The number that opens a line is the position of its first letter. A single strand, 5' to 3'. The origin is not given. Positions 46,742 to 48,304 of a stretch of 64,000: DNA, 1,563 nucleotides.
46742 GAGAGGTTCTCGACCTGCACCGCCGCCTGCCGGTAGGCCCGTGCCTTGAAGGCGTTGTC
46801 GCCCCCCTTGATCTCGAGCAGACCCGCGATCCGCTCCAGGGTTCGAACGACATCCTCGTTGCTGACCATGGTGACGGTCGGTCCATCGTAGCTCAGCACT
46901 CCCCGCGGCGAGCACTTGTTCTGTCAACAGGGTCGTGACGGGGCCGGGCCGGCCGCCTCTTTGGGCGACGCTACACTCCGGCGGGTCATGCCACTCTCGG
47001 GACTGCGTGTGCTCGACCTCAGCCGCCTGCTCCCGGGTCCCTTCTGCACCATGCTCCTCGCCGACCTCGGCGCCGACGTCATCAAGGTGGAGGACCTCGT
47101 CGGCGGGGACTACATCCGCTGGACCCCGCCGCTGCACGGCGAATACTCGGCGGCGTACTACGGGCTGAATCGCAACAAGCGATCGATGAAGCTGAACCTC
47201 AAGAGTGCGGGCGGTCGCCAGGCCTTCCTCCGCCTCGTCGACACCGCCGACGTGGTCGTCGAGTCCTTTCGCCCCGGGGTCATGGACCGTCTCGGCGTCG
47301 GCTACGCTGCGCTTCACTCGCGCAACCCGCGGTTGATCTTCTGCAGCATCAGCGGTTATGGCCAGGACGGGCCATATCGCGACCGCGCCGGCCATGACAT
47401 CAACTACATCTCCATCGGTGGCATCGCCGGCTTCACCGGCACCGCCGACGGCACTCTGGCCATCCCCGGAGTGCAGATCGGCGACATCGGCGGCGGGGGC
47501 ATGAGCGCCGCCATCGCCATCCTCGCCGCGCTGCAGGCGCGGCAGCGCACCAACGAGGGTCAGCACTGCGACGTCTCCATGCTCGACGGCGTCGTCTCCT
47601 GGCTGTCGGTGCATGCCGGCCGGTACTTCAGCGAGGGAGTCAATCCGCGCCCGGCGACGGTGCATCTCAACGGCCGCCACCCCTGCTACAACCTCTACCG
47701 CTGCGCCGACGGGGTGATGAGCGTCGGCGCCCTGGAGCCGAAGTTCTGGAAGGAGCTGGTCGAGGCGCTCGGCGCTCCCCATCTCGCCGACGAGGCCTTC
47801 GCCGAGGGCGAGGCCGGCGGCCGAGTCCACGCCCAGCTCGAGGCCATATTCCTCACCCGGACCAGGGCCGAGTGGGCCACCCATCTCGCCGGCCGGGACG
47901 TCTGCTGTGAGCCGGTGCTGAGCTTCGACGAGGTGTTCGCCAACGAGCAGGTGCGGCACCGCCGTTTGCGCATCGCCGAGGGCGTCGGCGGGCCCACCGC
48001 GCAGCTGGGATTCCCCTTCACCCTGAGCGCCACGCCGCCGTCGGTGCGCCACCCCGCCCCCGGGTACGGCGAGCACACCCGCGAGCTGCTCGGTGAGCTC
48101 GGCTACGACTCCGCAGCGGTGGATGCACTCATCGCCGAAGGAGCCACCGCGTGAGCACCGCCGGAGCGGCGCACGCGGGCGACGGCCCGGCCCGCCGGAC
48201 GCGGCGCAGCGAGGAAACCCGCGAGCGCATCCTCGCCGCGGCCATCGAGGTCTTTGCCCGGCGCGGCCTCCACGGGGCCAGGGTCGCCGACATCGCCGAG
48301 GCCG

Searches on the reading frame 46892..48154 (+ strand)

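Call 103: search_protein_families(library=pfam, proteins=[window:46892-48154:+], max_evalue=0.001)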
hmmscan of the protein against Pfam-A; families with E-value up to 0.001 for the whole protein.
window:46892-48154:+ (420 aa): 1 family
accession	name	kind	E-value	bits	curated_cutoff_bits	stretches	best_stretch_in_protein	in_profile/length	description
PF02515.22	CoA_transf_3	-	9.7e-117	390.6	23.3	1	35-396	1-366/366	CoA-transferase family III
